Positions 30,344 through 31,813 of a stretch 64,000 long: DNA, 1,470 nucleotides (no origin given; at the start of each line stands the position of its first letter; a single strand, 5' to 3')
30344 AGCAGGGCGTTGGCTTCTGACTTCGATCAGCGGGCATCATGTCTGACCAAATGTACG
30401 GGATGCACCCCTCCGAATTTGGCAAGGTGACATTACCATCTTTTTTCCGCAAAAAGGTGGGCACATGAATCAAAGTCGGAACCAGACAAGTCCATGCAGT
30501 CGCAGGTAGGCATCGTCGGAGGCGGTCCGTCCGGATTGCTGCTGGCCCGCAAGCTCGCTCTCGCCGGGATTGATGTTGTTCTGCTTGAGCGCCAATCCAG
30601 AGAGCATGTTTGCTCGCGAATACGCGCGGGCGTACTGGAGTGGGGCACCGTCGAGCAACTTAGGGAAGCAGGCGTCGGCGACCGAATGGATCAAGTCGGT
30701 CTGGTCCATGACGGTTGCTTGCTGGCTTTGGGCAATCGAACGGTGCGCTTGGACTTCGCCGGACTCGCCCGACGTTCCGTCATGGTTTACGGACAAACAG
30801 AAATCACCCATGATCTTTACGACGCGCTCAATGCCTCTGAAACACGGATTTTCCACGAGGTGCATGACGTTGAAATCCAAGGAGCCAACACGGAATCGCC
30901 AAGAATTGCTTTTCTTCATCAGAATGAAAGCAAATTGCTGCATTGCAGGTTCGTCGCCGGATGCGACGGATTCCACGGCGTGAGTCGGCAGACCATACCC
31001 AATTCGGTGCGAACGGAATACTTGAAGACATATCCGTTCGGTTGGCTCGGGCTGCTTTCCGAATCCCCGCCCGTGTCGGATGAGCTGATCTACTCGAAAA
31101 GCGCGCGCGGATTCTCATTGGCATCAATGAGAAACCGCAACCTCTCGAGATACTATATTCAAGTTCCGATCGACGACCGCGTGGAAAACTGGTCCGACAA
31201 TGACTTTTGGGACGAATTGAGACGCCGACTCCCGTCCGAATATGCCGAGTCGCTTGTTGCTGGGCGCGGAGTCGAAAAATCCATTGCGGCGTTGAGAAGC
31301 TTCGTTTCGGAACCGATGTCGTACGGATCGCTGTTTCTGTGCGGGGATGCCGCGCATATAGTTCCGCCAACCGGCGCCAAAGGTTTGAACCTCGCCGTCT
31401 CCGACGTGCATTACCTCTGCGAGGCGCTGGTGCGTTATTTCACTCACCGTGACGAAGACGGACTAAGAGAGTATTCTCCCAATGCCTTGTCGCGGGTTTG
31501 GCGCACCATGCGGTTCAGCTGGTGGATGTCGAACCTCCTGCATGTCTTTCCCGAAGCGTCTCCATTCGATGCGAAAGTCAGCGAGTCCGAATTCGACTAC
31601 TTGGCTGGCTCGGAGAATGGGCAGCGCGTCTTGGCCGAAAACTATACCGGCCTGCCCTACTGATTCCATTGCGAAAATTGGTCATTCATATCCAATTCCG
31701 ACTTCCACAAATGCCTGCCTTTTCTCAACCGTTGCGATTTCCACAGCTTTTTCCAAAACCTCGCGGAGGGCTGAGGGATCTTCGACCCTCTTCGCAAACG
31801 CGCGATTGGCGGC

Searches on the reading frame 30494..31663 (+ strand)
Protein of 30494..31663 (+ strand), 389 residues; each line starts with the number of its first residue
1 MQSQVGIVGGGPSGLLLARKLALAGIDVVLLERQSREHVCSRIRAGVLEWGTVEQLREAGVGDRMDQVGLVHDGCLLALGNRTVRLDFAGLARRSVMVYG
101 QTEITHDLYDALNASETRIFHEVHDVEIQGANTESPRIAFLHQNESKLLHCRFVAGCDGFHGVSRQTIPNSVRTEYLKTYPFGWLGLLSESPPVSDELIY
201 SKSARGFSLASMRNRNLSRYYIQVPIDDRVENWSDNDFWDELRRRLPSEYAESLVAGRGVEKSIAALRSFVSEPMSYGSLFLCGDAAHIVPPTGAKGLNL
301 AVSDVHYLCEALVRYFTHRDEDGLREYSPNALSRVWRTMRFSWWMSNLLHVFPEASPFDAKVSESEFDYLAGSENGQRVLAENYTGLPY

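Call 13: find_encoding_contigs(protein=window:30494-31663:+, flank=10000, max_places=10)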
Protein window:30494-31663:+ (389 aa): no gene with exactly this product is on record in the collection.

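Call 32: find_homologous_proteins(query=window:30494-31660:+, max_evalue=1e-150)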
Query window:30494-31660:+ (389 aa): 333 proteins with E <= 1e-150 among 8000 candidates; the best 120 are listed.
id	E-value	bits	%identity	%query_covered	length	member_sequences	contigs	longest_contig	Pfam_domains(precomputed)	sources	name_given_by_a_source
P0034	7.2e-263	889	100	100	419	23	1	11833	PF01266.31,PF13450.13,PF01494.26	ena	-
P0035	3.4e-237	805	90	100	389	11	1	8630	PF01266.31,PF13450.13,PF01494.26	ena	-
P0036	4.1e-224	762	86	100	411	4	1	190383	PF01266.31,PF13450.13,PF01494.26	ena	-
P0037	1.5e-181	622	69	100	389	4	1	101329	PF01494.26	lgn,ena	-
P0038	5.5e-178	610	68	100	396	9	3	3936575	PF01494.26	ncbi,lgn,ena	-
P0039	2.0e-177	608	68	100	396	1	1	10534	PF01494.26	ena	-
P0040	1.3e-162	559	64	100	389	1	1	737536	PF13450.13,PF01494.26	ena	-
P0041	2.7e-162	558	61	100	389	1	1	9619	PF13450.13,PF01494.26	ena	-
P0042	3.5e-161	554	62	100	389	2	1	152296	PF01266.31,PF13450.13,PF01494.26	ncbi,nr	ncbi:MAG: 4-hydroxybenzoate 3-monooxygenase [Rhodobacteraceae bacterium]|nr:4-hydroxybenzoate 3-mono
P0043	4.6e-160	551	62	100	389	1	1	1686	PF01494.26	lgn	-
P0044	2.1e-159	549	63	100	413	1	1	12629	PF13450.13,PF01494.26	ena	-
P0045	6.0e-159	547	61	100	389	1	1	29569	PF01494.26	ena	-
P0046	8.3e-159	547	62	100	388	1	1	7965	PF01494.26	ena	-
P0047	9.4e-159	547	62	100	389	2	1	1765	PF01494.26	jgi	jgi:p-hydroxybenzoate 3-monooxygenase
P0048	2.2e-158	545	63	100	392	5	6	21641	PF01494.26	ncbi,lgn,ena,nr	ncbi:MAG: 4-hydroxybenzoate 3-monooxygenase [Albidovulum sp.]|nr:4-hydroxybenzoate 3-monooxygenase [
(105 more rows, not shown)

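Call 33: find_encoding_contigs(protein=P0035, flank=6000, max_places=4)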
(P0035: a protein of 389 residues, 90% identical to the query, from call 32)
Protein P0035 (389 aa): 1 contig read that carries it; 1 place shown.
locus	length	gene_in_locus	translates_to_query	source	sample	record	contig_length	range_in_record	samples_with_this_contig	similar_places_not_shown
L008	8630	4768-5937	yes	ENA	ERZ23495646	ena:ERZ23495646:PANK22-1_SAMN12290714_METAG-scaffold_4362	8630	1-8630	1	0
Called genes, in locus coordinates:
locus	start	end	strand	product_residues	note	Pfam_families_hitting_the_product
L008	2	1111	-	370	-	?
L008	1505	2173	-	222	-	PF22531:DUF7002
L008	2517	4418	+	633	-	-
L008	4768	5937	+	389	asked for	PF01266:DAO (faint), PF01494:FAD_binding_3, PF13450:NAD_binding_8 (weak)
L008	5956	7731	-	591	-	PF02776:TPP_enzyme_N, PF00205:TPP_enzyme_M, PF02775:TPP_enzyme_C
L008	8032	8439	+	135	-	-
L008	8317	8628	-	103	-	?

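Call 34: find_encoding_contigs(protein=P0036, flank=6000, max_places=4)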
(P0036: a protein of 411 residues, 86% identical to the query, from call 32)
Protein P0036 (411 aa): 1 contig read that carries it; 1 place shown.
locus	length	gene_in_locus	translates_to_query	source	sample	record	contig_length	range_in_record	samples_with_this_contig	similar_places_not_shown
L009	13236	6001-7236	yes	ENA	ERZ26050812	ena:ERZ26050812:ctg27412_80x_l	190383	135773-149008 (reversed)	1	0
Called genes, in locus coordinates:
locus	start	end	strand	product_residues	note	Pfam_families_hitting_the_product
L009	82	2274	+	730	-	PF01298:TbpB_B_D (faint)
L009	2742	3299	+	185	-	PF00578:AhpC-TSA, PF08534:Redoxin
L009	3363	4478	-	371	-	PF01717:Meth_synt_2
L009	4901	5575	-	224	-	PF22531:DUF7002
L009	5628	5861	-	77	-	-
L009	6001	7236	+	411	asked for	PF01266:DAO (faint), PF01494:FAD_binding_3, PF13450:NAD_binding_8 (faint)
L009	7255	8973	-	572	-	PF02776:TPP_enzyme_N, PF00205:TPP_enzyme_M, PF02775:TPP_enzyme_C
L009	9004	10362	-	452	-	PF06808:DctM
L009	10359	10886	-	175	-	PF04290:DctQ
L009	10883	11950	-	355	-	PF03480:DctP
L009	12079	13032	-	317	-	PF03446:NAD_binding_2, PF03807:F420_oxidored (faint), PF14833:NAD_binding_11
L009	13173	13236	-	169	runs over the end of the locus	PF03441:FAD_binding_7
